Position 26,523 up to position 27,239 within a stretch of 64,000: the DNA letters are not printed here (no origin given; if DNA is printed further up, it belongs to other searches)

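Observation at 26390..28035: REC-TIR and stand-alone TIR genes inserted in-line between the two methylmalonyl-CoA mutase subunit genes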

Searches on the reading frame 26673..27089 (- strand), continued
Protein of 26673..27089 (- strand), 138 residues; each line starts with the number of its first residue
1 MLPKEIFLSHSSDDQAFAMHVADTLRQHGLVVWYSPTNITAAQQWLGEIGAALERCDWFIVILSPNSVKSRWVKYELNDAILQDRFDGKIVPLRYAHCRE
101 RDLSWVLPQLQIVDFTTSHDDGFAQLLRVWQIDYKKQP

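Call 53: search_solved_structures(query=A1, max_evalue=0.01, show_alignments=3)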
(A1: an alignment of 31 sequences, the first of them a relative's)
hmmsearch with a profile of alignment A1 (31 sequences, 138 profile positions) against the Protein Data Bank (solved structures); distinct sequences matched with E-value up to 0.01: 46.
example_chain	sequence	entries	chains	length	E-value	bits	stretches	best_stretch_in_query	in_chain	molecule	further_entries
7uxr_A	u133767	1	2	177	8.1e-13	51.8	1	5-109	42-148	TIR domain protein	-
7uwg_A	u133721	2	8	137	6.2e-12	48.9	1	5-119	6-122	Molecular chaperone Tir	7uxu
9mud_K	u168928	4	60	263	9.6e-12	48.3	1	6-102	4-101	Cat1 (CRISPR associated TIR 1) pentagonal filament | Cat1 (CRISPR associated TIR 1) pentagonal filament assembly | Cat1 (CRISPR-associated TIR 1)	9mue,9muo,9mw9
8g83_A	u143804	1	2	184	1.4e-11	47.8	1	5-120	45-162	NAD(+) hydrolase AbTIR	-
3h16_A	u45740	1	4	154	8e-11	45.3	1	3-120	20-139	TIR protein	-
6wt6_A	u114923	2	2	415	1.1e-07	35.2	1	7-121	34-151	Metazoan TIR-STING fusion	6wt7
9m0n_A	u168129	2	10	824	1.1e-07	35.2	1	6-80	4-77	Tetratricopeptide repeat protein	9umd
4c7m_A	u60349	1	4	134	2.9e-07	33.8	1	5-98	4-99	Toll/interleukin-1 receptor domain-containing protein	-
4lzp_B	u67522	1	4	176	7.4e-07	32.5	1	5-98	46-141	Putative uncharacterized protein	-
4om7_A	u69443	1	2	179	9e-07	32.2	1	6-97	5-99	Toll-like receptor 6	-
7nt7_A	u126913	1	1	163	6.6e-06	29.4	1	7-83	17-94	Toll-like receptor 1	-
7nuw_A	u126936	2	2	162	7.6e-06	29.2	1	7-83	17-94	Toll-like receptor 1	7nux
1fyv_A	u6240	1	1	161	9.6e-06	28.9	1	6-83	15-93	TOLL-LIKE RECEPTOR 1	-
7ylf_A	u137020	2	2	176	1.4e-05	28.4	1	3-83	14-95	Toll-like receptor 15 | Toll-like receptor 2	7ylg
4lqc_A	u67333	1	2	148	1.4e-05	28.3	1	5-98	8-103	TcpB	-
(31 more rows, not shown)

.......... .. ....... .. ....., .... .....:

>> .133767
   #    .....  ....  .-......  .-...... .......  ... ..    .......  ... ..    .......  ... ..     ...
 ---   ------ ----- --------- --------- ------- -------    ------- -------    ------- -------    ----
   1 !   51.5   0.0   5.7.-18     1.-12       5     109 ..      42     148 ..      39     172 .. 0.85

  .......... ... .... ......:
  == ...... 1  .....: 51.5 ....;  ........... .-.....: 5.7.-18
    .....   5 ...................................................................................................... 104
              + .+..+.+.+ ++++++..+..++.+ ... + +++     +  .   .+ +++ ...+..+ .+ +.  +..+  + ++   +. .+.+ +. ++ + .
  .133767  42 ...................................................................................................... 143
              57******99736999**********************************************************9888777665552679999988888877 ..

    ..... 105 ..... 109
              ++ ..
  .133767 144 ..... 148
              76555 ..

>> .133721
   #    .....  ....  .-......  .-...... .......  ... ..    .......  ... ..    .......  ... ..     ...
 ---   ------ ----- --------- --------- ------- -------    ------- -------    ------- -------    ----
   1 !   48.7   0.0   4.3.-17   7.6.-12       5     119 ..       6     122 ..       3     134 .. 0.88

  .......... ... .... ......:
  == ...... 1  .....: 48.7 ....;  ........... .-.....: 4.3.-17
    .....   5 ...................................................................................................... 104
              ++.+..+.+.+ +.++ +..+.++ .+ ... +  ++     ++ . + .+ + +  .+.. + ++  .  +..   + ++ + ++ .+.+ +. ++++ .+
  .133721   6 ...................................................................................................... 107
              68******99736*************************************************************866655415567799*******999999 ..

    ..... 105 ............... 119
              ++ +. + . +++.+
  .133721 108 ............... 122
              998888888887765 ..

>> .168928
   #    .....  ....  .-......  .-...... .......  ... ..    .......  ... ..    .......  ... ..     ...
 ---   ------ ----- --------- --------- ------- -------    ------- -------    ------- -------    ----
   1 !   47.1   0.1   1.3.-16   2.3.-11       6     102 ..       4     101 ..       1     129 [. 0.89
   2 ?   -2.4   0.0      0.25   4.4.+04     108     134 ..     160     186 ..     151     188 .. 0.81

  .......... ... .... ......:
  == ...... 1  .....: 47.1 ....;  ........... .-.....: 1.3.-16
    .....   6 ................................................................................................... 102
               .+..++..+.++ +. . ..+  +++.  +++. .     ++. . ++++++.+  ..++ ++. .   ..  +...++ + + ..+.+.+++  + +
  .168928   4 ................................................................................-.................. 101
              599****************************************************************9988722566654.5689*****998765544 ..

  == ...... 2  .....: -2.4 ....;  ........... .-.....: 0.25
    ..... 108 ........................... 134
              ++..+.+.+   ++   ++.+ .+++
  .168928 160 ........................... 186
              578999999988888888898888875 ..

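Call 54: predict_structure(alignment_id=A1)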
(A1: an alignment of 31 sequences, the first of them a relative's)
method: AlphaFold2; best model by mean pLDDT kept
length: 138 residues; sequences in the alignment: 31
mean_pLDDT: 93.3   pTM: 0.88
mean pLDDT of the five models: 93.3, 93.0, 92.8, 92.3, 91.9
residues with pLDDT >= 90: 117; 70-90: 19; 50-70: 2; < 50: 0
segments of 3 or more residues with pLDDT < 50: none
pLDDT, mean of each block of 10 residues (from residue 1): 94 95 97 88 83 95 97 95 96 96 94 95 96 84
secondary structure, 60 per line:
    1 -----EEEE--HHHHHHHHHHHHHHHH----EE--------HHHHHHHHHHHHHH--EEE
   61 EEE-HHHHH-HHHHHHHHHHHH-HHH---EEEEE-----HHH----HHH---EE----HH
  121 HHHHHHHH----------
elements in order: E6-9 H12-27 H42-55 E58-63 H65-69 H71-82 E90-94 H119-128

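Call 58: fold_search(model_id=the predicted structure, library=pdb)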
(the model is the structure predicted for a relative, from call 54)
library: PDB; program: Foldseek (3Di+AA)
matches with E <= 10: 1544; with E <= 0.001: 77
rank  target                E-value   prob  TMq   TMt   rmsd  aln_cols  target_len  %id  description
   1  3h16_B                2.9e-06  1.00  0.68  0.68   3.8       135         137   25  Crystal structure of a bacteria TIR domain, PdTIR from Paracoccus denitrificans (released 2009-06-16)
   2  8oz6_A                3.7e-06  1.00  0.79  0.28   3.3       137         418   25  cryoEM structure of SPARTA complex ligand-free (released 2023-08-16)
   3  4lzp_D                4.0e-06  1.00  0.65  0.68   4.0       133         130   21  Structure of the TIR domain of the immunosuppressor BtpA from Brucella (released 2013-11-06)
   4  8spo_I                4.3e-06  1.00  0.74  0.29   3.8       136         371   24  Tetramerized activation of MapSPARTA bound with NAD+ (released 2023-08-23)
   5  7uxr_A                7.6e-06  1.00  0.60  0.60   4.6       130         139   25  Crystal structure of the BtTir TIR domain (released 2022-09-07)
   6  8qlp_M                1.1e-05  1.00  0.75  0.26   4.5       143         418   24  CryoEM structure of the RNA/DNA bound SPARTA (BabAgo/TIR-APAZ) tetrameric complex (released 2024-01-31)
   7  8i87_C                1.1e-05  1.00  0.76  0.27   3.4       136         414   24  Cryo-EM structure of TIR-APAZ/Ago-gRNA-DNA complex (released 2023-07-19)
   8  7uxr_B                1.5e-05  1.00  0.64  0.64   3.9       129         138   25  Crystal structure of the BtTir TIR domain (released 2022-09-07)
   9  8qlp_E                2.0e-05  1.00  0.74  0.26   4.5       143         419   23  CryoEM structure of the RNA/DNA bound SPARTA (BabAgo/TIR-APAZ) tetrameric complex (released 2024-01-31)
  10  7ylf                  2.3e-05  1.00  0.70  0.68   4.7       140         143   18  Crystal structure of the chicken Toll-like receptor 15 TIR domain (2-mercaptoethanol adduct) (released 2023-05-31)
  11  8u72_H                3.0e-05  1.00  0.75  0.27   4.1       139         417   24  Cryo-EM structure of the SPARTA oligomer with guide RNA and target DNA (released 2024-06-12)
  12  9mue_B                3.0e-05  1.00  0.65  0.38   5.0       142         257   23  Cryo-EM structure of CRISPR-associated cA4 bound Cat1 Pentagonal filament assembly in the presence of NAD (ADPR modell (released 2025-04-16)
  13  4w8h_A                3.4e-05  1.00  0.66  0.72   3.2       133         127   15  Crystal structure of the TIR domain of the Toll-related Receptor TRR-2 from the lower metazoan Hydra magnipapillata (c (released 2015-09-09)
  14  7ylg                  3.9e-05  1.00  0.69  0.67   4.8       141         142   20  Crystal structure of the chicken Toll-like receptor 15 TIR domain (glutathione adduct) (released 2023-05-31)
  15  8ifl_F                4.1e-05  1.00  0.72  0.26   4.1       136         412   24  Cryo-EM structure of tetrameric SPARTA gRNA-ssDNA target complex in state 1 (released 2024-01-17)
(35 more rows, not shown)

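Call 62: search_dna_similar(query=window:26673-27089:-, collection=plasmids, mode=protein, max_evalue=1e-8, max_rows=15)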
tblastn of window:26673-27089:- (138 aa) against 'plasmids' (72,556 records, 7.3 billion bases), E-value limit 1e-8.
Records with a match: 4; places in all: 4; records where one place covers at least 80% of the query: 4.
Best place of each record, by identity: <60% 4.
By first word of the organism name: Candidatus 1; Bernardetia 1; Nostoc 1; Pseudomonas 1.
By predicted mobility (MOB-suite, as given by PLSDB): non-mobilizable 3; conjugative 1.
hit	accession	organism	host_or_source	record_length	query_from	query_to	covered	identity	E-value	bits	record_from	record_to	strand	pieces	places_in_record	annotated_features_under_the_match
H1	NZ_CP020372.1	Candidatus Thiodictyon syntrophicum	meromictic lake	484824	5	115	80%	37.5%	1e-14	76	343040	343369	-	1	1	TIR domain-containing protein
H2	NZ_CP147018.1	Bernardetia sp. Wsw4-3y2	Red alga,Red algae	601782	2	133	96%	27.4%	1e-9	62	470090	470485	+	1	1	TIR domain-containing protein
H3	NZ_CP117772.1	Nostoc sp. UHCC 0926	whole organism,lichen surface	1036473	20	137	86%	30.1%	2e-9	61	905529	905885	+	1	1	none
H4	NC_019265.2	Pseudomonas savastanoi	olive knot (Olea europaea)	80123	5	119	83%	28.9%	9e-9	59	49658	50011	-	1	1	toll/interleukin-1 receptor domain-containing protein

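Call 63: search_dna_similar(query=window:26673-27089:-, collection=phages, mode=protein, max_evalue=1e-8, max_rows=10)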
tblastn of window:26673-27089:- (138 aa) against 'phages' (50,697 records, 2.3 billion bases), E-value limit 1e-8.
No match.

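Call 71: search_protein_families(library=pfam, proteins=[L145:4019-4981:+, L164:3695-5977:+, L196:5029-5976:+, L123:5291-5971:+, L143:5292-5975:+, L182:42-755:+, L141:5363-5974:+, L152:365-976:+, L187:5416-5997:+], max_evalue=0.001)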
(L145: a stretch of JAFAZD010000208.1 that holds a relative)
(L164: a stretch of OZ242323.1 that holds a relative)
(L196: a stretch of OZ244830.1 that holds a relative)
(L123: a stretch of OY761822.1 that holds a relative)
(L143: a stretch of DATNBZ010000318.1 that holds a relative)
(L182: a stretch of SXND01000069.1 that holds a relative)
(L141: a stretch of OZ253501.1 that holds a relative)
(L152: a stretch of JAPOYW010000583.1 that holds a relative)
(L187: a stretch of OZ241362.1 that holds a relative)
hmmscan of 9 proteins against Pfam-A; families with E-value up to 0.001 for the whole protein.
L145:4019-4981:+ (320 aa): 4 families
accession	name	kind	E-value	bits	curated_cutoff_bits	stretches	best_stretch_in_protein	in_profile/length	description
PF13676.11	TIR_2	-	2.5e-21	76.8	28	1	180-293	1-110/122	TIR domain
PF01582.25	TIR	-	1.7e-05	25.1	21.3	1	180-260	4-86/179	TIR domain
PF08937.16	ThsB_TIR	-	0.0002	22.2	21.2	1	181-266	1-93/100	Thoeris protein ThsB, TIR-like domain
PF10137.14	CAP12-PCTIR_TIR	-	0.00044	20.7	24.7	1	179-241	1-64/119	CAP12/Pycsar effector protein, TIR domain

L164:3695-5977:+ (760 aa): 4 families
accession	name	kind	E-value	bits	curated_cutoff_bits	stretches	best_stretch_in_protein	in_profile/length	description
PF13676.11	TIR_2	-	3e-23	83.1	28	1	627-742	1-111/122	TIR domain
PF01582.25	TIR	-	5e-05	23.6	21.3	1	627-711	4-89/179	TIR domain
PF08937.16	ThsB_TIR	-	0.00026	21.8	21.2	1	628-719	1-98/100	Thoeris protein ThsB, TIR-like domain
PF10137.14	CAP12-PCTIR_TIR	-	0.00035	21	24.7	1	626-688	1-63/119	CAP12/Pycsar effector protein, TIR domain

L196:5029-5976:+ (315 aa): 3 families
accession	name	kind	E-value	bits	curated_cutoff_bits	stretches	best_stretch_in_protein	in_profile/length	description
PF13676.11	TIR_2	-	3.9e-21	76.2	28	1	182-296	1-110/122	TIR domain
PF01582.25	TIR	-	6.8e-06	26.4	21.3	1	183-270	5-95/179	TIR domain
PF08937.16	ThsB_TIR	-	0.00062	20.6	21.2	0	183-273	1-97/100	Thoeris protein ThsB, TIR-like domain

L123:5291-5971:+ (226 aa): 3 families
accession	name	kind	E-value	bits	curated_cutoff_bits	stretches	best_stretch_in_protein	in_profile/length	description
PF13676.11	TIR_2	-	1.2e-23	84.4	28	1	93-208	1-111/122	TIR domain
PF01582.25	TIR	-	1.1e-06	28.9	21.3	1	93-180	4-94/179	TIR domain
PF08937.16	ThsB_TIR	-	4.6e-05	24.2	21.2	1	94-182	1-95/100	Thoeris protein ThsB, TIR-like domain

L143:5292-5975:+ (227 aa): 1 family
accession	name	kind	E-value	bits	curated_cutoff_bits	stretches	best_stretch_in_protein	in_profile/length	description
PF13676.11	TIR_2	-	2.1e-18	67.4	28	1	84-207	1-119/122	TIR domain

L182:42-755:+ (237 aa): 3 families
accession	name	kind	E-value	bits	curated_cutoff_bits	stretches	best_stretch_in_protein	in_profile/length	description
PF13676.11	TIR_2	-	2.6e-25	89.7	28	1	105-228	1-120/122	TIR domain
PF10137.14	CAP12-PCTIR_TIR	-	2.9e-06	27.7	24.7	1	104-185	1-93/119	CAP12/Pycsar effector protein, TIR domain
PF01582.25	TIR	-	3.6e-06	27.3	21.3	1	105-183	4-85/179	TIR domain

L141:5363-5974:+ (203 aa): 4 families
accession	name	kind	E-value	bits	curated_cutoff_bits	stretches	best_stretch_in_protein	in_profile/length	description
PF13676.11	TIR_2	-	7.4e-25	88.2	28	1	70-195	1-121/122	TIR domain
PF08937.16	ThsB_TIR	-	3e-06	28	21.2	1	71-162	1-98/100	Thoeris protein ThsB, TIR-like domain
PF10137.14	CAP12-PCTIR_TIR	-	3.1e-06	27.6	24.7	1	69-131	1-63/119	CAP12/Pycsar effector protein, TIR domain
PF01582.25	TIR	-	1.4e-05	25.4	21.3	1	70-161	4-98/179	TIR domain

L152:365-976:+ (203 aa): 2 families
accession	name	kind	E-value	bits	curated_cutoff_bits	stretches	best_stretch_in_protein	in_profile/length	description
PF13676.11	TIR_2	-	6.3e-21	75.5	28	1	72-187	1-111/122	TIR domain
PF01582.25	TIR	-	5.8e-05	23.4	21.3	1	76-160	10-95/179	TIR domain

L187:5416-5997:+ (193 aa): 4 families
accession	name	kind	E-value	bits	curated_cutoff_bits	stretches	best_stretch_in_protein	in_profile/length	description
PF13676.11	TIR_2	-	2e-24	86.9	28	1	48-173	1-121/122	TIR domain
PF08937.16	ThsB_TIR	-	8.3e-08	33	21.2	1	49-135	1-93/100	Thoeris protein ThsB, TIR-like domain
PF01582.25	TIR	-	3.6e-07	30.6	21.3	1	48-130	4-87/179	TIR domain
PF10137.14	CAP12-PCTIR_TIR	-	0.00016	22.1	24.7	1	47-109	1-63/119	CAP12/Pycsar effector protein, TIR domain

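Call 83: search_protein_families(library=padloc, alignment_id=A6, max_evalue=1e-8)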
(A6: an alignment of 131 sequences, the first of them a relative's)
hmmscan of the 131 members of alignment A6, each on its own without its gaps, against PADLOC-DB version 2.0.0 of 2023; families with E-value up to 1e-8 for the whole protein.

A. member 1, L123:4528-5073:- (181 aa): 0 families

B. families by the number of members that match (of 131 scanned): 65 families (the first 25 are shown)
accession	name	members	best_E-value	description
PDLC02960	RT-Protease_XI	2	1.2e-23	single gene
PDLC02959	RT-Protease_XI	2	6.4e-23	single gene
PDLC00418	ThsB1|ThsB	2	1.5e-10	TIR-like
PDLC04593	PDC-M35A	2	1.5e-10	-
PDLC04835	PDC-S03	1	4.8e-77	-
PDLC02203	MzaA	1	6e-71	-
PDLC03949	RmrA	1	3.6e-56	-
PDLC01472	PD_DExK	1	2.1e-53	"CAS-I,CAS-II,CAS-III,CAS-IV,CAS-V,CAS-VI; associated"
PDLC03127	Specificity_I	1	2.8e-50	Type I specificity subunit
PDLC04833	PDC-S03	1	9.2e-50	-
PDLC03948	RmrA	1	4.4e-49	-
PDLC03954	RmrA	1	1.1e-48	-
PDLC03944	RmrA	1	8.6e-48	-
PDLC03952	RmrA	1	1.4e-47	-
PDLC03767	RT_UG29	1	2.9e-47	DRT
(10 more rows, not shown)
